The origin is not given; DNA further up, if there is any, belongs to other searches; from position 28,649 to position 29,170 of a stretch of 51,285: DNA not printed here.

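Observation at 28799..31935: T9SS M43 metalloprotease followed by three paralogous cysteine-framework mini-lipoproteins: candidate protease/inhibitor module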

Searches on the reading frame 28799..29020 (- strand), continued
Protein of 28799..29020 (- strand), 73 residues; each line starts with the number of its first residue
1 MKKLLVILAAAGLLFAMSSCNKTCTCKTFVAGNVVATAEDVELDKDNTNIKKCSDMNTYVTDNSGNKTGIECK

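Call 51: search_protein_families(library=ncbifam, proteins=[L006:6421-7416:+, L003:6776-7711:+, L008:6279-7214:+, L034:6421-7374:+, L017:1394-3463:-, L016:8440-9711:-, L010:6619-8028:-], max_evalue=0.01)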
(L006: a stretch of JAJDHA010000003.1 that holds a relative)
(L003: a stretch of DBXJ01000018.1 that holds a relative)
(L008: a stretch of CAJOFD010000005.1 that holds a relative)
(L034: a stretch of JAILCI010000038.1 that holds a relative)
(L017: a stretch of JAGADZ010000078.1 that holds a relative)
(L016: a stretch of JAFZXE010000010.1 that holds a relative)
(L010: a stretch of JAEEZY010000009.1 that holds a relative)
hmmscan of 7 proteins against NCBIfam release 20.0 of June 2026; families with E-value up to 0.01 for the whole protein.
L006:6421-7416:+ (331 aa): 2 families
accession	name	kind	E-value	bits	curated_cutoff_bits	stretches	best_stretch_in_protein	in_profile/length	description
NF045576.1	BT_3928_fam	equivalog_domain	9.4e-18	64.4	250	1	28-185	3-164/358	BT_3928 family protein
NF050144.1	matur_HvfX_fam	equivalog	0.0023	18.1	80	1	27-96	4-74/165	HvfX family Cu-binding RiPP maturation protein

L003:6776-7711:+ (311 aa): 1 family
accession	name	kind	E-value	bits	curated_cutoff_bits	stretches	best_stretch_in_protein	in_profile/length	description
NF045576.1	BT_3928_fam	equivalog_domain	6.1e-14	51.9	250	1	14-164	4-158/358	BT_3928 family protein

L008:6279-7214:+ (311 aa): 2 families
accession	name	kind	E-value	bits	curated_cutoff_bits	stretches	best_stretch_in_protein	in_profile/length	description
NF045576.1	BT_3928_fam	equivalog_domain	2.6e-14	53.1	250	1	13-164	3-156/358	BT_3928 family protein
NF050144.1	matur_HvfX_fam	equivalog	0.0011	19.2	80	1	12-83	4-76/165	HvfX family Cu-binding RiPP maturation protein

L034:6421-7374:+ (317 aa): 1 family
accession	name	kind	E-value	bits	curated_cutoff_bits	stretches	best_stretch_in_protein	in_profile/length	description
NF045576.1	BT_3928_fam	equivalog_domain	4.3e-12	45.8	250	1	14-161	3-158/358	BT_3928 family protein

L017:1394-3463:- (689 aa): 3 families
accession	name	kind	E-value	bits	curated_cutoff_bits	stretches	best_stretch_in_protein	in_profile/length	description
NF001419.0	PRK00293.1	subfamily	1e-36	126.7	330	1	40-599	44-515/574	protein-disulfide reductase DsbD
NF045694.1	seleno_TsoB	exception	4.5e-31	107.6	805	2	185-482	164-447/572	rhodanese/DsbD fusion-like selenoprotein TsoB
NF041199.1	trx7_PDZ_seleno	equivalog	4.6e-07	29.1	300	1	547-616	4-73/390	Trx7/PDZ domain-containing (seleno)protein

L016:8440-9711:- (423 aa): 0 families

L010:6619-8028:- (469 aa): 2 families
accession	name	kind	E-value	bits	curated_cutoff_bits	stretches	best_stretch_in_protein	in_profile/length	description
NF052228.1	T9SS_PorZ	equivalog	7.8e-30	103.9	260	3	106-222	528-662/757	type IX secretion system anionic LPS delivery protein PorZ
TIGR04134.1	lipo_with_rSAM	hypoth_equivalog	0.0077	16.3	39.8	0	307-358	39-91/150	radical SAM-associated putative lipoprotein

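Call 53: find_encoding_contigs(protein=P0023, flank=5000, max_places=3)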
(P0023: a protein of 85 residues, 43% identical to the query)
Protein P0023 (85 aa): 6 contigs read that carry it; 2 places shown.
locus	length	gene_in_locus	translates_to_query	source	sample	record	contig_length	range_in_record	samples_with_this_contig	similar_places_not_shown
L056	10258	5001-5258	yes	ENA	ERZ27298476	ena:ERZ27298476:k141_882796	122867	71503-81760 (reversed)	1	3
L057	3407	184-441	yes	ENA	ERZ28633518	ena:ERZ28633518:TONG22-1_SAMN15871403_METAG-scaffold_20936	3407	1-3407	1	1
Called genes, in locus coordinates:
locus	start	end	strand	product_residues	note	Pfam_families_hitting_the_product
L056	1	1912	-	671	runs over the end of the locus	PF00270:DEAD (faint), PF04851:ResIII, PF17757:UvrB_inter, PF27431:UvrB_3rd, PF00271:Helicase_C, PF12344:UvrB, PF02151:UVR (faint)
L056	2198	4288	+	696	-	PF05572:Peptidase_M43, PF18911:PKD_4 (faint), PF18962:Por_Secre_tail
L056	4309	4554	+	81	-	-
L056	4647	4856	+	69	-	-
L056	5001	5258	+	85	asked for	-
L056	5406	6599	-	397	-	PF00155:Aminotran_1_2, PF01053:Cys_Met_Meta_PP (weak), PF01041:DegT_DnrJ_EryC1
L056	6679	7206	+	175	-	PF25589:DUF7935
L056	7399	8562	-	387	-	PF02463:SMC_N (faint), PF13555:AAA_29 (weak), PF00005:ABC_tran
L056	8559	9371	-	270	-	PF01061:ABC2_membrane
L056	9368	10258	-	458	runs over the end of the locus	PF18073:Zn_ribbon_LapB, PF13481:AAA_25, PF03796:DnaB_C (faint), PF06745:ATPase, PF00004:AAA (faint), PF13541:ChlI (weak), PF05362:Lon_C (faint)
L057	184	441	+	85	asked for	-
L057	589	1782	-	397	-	PF00155:Aminotran_1_2, PF01053:Cys_Met_Meta_PP (weak), PF01041:DegT_DnrJ_EryC1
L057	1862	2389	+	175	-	PF25589:DUF7935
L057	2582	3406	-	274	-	?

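Call 54: find_encoding_contigs(protein=P0118, flank=5000, max_places=3)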
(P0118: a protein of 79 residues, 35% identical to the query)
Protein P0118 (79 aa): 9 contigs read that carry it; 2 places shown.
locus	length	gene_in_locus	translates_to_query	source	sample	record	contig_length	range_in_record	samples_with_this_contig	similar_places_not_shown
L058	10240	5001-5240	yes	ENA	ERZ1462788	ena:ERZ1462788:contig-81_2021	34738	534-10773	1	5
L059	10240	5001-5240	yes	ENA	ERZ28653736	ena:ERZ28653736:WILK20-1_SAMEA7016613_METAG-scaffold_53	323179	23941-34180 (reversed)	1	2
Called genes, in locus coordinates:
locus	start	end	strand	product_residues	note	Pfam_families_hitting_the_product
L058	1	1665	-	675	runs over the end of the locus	PF00270:DEAD (faint), PF04851:ResIII, PF17757:UvrB_inter, PF27431:UvrB_3rd, PF00271:Helicase_C, PF12344:UvrB, PF02151:UVR (faint)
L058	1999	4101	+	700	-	PF05572:Peptidase_M43, PF18911:PKD_4 (faint), PF18962:Por_Secre_tail (weak)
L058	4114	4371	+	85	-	-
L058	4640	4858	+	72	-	-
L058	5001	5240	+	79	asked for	-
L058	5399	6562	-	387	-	PF00155:Aminotran_1_2, PF01053:Cys_Met_Meta_PP (weak), PF01041:DegT_DnrJ_EryC1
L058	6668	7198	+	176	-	PF25589:DUF7935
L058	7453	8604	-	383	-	PF02463:SMC_N (faint), PF00005:ABC_tran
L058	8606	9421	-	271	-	PF01061:ABC2_membrane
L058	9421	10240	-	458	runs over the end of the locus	PF18073:Zn_ribbon_LapB, PF13481:AAA_25, PF03796:DnaB_C (faint), PF06745:ATPase (weak), PF00004:AAA (weak), PF13541:ChlI (weak)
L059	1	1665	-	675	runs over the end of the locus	PF00270:DEAD (faint), PF04851:ResIII, PF17757:UvrB_inter, PF27431:UvrB_3rd, PF00271:Helicase_C, PF12344:UvrB, PF02151:UVR (faint)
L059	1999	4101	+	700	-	PF05572:Peptidase_M43, PF18911:PKD_4 (faint), PF18962:Por_Secre_tail (weak)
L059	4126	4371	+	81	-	-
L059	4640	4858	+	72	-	-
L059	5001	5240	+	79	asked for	-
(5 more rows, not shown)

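Call 55: find_encoding_contigs(protein=P0073, flank=5000, max_places=3)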
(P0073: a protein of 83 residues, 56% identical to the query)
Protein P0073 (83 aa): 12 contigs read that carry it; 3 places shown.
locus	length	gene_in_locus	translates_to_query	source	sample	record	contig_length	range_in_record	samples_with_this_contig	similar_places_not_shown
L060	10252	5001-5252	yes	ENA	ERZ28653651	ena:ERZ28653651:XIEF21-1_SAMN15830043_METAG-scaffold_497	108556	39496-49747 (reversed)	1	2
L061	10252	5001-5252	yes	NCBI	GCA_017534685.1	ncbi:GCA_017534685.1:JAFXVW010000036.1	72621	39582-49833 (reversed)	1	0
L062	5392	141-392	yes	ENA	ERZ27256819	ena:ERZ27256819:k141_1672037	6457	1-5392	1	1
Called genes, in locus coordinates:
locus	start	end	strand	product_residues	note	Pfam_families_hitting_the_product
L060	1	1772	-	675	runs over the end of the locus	PF00270:DEAD (faint), PF04851:ResIII, PF17757:UvrB_inter, PF27431:UvrB_3rd, PF00271:Helicase_C, PF12344:UvrB, PF02151:UVR (faint)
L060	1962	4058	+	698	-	PF05572:Peptidase_M43, PF18962:Por_Secre_tail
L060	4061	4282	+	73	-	-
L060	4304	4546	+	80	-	-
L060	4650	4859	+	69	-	-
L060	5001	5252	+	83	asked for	-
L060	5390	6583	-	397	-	PF00155:Aminotran_1_2, PF01053:Cys_Met_Meta_PP (faint), PF01041:DegT_DnrJ_EryC1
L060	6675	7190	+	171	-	PF25589:DUF7935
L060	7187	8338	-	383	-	PF02463:SMC_N (faint), PF00005:ABC_tran, PF13304:AAA_21 (faint)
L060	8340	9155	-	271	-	PF01061:ABC2_membrane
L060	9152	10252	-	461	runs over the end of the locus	PF18073:Zn_ribbon_LapB, PF03796:DnaB_C (faint), PF13481:AAA_25, PF06745:ATPase, PF23442:DUF7125 (faint), PF00004:AAA (weak), PF13541:ChlI (weak)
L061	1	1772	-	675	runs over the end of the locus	PF00270:DEAD (faint), PF04851:ResIII, PF17757:UvrB_inter, PF27431:UvrB_3rd, PF00271:Helicase_C, PF12344:UvrB, PF02151:UVR (faint)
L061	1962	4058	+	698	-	PF05572:Peptidase_M43, PF18962:Por_Secre_tail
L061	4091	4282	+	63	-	-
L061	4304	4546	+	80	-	-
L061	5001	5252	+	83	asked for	-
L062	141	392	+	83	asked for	-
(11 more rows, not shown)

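Call 63: search_protein_families(library=pfam, alignment_id=A7, max_evalue=0.00001)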
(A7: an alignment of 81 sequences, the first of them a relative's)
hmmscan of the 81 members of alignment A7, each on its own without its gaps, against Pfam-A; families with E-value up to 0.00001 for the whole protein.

A. member 1, L001:3547-5634:+ (696 aa): 2 families
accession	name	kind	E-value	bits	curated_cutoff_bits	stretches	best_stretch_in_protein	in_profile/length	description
PF05572.19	Peptidase_M43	-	8.6e-19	68.4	23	1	167-298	10-151/152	Pregnancy-associated plasma protein-A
PF18962.6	Por_Secre_tail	-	6.3e-10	39.6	27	1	623-692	2-72/75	Secretion system C-terminal sorting domain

B. families by the number of members that match (of 81 scanned): 91 families (the first 25 are shown)
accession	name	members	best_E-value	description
PF07494.17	Reg_prop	7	7.9e-30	Two component regulator propeller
PF02683.22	DsbD_TM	7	2.5e-23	Cytochrome C biogenesis protein transmembrane domain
PF13899.12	Thioredoxin_7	7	3.2e-13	Thioredoxin-like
PF11412.14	DsbD_N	7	3.1e-11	Thiol:disulfide interchange protein DsbD, N-terminal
PF04055.27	Radical_SAM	5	1.8e-25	Radical SAM superfamily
PF13191.12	AAA_16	5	2.8e-11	AAA ATPase domain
PF13401.12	AAA_22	5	1e-10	AAA domain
PF13098.12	Thioredoxin_2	5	7.7e-09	Thioredoxin-like domain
PF13620.12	CarboxypepD_reg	5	1.8e-07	Carboxypeptidase regulatory-like domain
PF02457.21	DAC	4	3.7e-43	DisA bacterial checkpoint controller nucleotide-binding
PF00919.26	UPF0004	4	7.9e-25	Uncharacterized protein family UPF0004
PF18693.7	TRAM_2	4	3.2e-23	TRAM domain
PF07291.16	MauE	4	2.8e-22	Methylamine utilisation protein MauE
PF19293.4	CdaA_N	4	7e-18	CdaA N-terminal transmembrane domain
PF13537.11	GATase_7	4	1.3e-14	Glutamine amidotransferase domain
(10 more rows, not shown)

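Call 64: find_related_loci(query=A3, collection=metagenome_contigs, flank=5000)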
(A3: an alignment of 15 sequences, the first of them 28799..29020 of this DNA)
Query A3 (73 aa) in metagenome_contigs; peptide patterns used: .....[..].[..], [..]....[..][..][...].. (x = any residue, [..] = any of these).
142 stretches matched a pattern; 37 encode a relative of the query (tblastn E <= 1e-3); 37 distinct loci.
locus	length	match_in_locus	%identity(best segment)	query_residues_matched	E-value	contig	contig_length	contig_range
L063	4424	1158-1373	85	1-73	3e-37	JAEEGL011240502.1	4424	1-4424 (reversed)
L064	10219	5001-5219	89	1-73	7e-40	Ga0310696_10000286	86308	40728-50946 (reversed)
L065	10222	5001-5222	71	1-73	5e-27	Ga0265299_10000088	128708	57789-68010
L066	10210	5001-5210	58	1-73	1e-21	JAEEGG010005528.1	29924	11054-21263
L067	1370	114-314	56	1-73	1e-19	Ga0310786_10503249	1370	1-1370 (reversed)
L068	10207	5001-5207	53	1-73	9e-19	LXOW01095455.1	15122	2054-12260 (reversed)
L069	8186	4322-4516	59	4-73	9e-19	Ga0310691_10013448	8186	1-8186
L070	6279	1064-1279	56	1-73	1e-18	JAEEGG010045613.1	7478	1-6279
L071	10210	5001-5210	58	1-72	2e-18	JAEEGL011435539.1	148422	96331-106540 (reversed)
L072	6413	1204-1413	58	1-72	2e-18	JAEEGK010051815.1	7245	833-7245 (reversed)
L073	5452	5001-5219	57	1-73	9e-18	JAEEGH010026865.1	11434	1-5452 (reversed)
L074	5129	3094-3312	57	1-73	9e-18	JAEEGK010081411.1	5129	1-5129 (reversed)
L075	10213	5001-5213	55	1-73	9e-18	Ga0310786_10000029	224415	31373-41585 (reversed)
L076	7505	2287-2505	57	1-73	9e-18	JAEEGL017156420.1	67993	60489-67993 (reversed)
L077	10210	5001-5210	49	1-73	2e-17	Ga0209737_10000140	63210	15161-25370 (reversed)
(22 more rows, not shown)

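Call 71: find_homologous_proteins(query=A8, max_evalue=0.001)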
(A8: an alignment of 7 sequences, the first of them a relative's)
Query A8 (7 sequences) (81 aa, profile of the alignment): 30 proteins with E <= 0.001 among 1860 candidates.
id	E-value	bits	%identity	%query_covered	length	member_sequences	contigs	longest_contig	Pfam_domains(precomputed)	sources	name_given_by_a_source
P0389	6.8e-45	169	73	100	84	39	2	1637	-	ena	-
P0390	4.7e-44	166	74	100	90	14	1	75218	-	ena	-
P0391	5.1e-44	166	68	100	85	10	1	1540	-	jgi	-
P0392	7.6e-44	165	66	100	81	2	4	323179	-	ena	-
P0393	8.0e-44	165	73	100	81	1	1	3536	-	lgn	-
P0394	2.1e-42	161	96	100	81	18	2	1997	-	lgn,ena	-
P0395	2.4e-42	161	70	100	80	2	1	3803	-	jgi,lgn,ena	-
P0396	5.2e-42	160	71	100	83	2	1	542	-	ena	-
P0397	1.5e-41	158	70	100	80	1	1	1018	-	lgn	-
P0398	2.3e-41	157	73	100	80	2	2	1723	-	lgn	-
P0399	2.4e-41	157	70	100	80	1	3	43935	-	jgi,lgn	-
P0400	4.5e-41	157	71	100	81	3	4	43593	-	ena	-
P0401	9.0e-41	156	68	100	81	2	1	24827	-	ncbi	-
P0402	1.9e-40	155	65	100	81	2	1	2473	-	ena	-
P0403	1.3e-39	152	70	100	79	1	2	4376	-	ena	-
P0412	2.1e-31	126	62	100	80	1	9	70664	-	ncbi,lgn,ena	-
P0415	1.5e-23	100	51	98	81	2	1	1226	-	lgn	-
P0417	2.3e-20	90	47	100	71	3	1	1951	-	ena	-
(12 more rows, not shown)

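Call 72: find_encoding_contigs(protein=P0417, flank=4000, max_places=3)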
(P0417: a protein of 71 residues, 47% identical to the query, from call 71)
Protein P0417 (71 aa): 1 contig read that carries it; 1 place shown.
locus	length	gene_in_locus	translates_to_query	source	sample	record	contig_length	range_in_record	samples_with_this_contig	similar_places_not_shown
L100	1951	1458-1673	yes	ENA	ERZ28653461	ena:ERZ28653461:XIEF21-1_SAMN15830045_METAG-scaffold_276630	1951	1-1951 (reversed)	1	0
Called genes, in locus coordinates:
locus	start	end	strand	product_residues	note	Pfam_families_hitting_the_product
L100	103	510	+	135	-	-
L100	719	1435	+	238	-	PF18962:Por_Secre_tail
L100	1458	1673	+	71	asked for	-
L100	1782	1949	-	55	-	?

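Call 73: find_encoding_contigs(protein=P0412, flank=4000, max_places=3)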
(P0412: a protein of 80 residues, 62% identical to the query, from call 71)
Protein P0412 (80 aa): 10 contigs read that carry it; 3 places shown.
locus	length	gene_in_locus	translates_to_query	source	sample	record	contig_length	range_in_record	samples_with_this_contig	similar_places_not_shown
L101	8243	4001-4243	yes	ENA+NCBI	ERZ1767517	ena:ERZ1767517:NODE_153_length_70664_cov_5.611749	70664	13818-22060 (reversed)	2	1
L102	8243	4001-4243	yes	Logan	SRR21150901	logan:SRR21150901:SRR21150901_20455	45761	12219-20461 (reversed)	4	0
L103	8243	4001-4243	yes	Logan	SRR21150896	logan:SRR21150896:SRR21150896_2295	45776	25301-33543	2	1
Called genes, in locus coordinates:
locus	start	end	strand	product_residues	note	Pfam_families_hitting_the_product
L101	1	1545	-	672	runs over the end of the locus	PF00270:DEAD (faint), PF04851:ResIII, PF17757:UvrB_inter, PF27431:UvrB_3rd, PF00271:Helicase_C, PF12344:UvrB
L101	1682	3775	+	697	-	PF05572:Peptidase_M43, PF18911:PKD_4 (faint), PF18962:Por_Secre_tail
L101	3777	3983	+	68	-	-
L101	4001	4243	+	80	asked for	-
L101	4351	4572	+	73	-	-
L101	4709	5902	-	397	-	PF00155:Aminotran_1_2, PF01041:DegT_DnrJ_EryC1 (weak)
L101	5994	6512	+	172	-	PF25589:DUF7935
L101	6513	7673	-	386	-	PF02463:SMC_N (faint), PF13476:AAA_23 (faint), PF00005:ABC_tran, PF13304:AAA_21 (faint)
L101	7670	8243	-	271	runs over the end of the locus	PF01061:ABC2_membrane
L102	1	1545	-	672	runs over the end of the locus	PF00270:DEAD (faint), PF04851:ResIII, PF17757:UvrB_inter, PF27431:UvrB_3rd, PF00271:Helicase_C, PF12344:UvrB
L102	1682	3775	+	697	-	PF05572:Peptidase_M43, PF18911:PKD_4 (faint), PF18962:Por_Secre_tail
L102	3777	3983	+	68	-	-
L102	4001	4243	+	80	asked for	-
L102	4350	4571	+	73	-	-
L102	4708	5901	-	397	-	PF00155:Aminotran_1_2, PF01041:DegT_DnrJ_EryC1 (weak)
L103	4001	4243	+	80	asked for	-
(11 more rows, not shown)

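Call 74: find_encoding_contigs(protein=P0415, flank=4000, max_places=3)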
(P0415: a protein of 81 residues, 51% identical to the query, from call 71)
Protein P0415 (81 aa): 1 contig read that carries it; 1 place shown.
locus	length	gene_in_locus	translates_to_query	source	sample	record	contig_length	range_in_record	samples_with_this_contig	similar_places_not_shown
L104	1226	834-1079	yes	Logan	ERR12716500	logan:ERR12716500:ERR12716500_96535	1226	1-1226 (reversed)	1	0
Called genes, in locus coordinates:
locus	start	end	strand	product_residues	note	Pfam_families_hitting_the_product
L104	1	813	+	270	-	?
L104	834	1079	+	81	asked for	-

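Call 77: search_solved_structures(query=A4, max_evalue=10)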
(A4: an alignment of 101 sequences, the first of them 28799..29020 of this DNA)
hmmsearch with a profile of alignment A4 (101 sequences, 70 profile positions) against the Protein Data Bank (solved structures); distinct sequences matched with E-value up to 10: 3.
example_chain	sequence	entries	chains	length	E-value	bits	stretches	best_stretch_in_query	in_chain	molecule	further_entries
8a60_B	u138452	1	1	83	0.08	16.1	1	1-39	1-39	Lytic conversion lipoprotein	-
4gvb_A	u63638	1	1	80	2.6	11.2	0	15-36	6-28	KP6 killer toxin subunit alpha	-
1kp6_A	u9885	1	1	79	2.9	11.1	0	15-36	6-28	PROTEIN (TOXIN)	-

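Call 78: search_solved_structures(query=A4, max_evalue=1, show_alignments=1)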
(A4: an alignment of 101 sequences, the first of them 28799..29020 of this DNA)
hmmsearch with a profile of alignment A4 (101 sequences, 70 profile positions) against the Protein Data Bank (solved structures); distinct sequences matched with E-value up to 1: 1.
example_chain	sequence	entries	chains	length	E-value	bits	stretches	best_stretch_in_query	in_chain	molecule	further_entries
8a60_B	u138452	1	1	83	0.08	16.1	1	1-39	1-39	Lytic conversion lipoprotein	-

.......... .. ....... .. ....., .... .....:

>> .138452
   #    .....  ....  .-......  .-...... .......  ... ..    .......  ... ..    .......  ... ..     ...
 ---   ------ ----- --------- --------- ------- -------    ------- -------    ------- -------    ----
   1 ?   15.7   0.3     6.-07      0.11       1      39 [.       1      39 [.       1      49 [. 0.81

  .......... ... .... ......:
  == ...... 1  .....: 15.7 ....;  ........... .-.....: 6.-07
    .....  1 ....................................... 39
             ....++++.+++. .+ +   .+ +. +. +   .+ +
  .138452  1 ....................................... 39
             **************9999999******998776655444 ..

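Call 80: search_protein_families(library=padloc, proteins=[window:28799-29020:-, L001:5665-5907:+], max_evalue=1)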
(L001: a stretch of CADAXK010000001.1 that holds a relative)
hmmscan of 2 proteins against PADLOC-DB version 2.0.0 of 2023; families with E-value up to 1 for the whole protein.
window:28799-29020:- (73 aa): 0 families

L001:5665-5907:+ (81 aa): 0 families
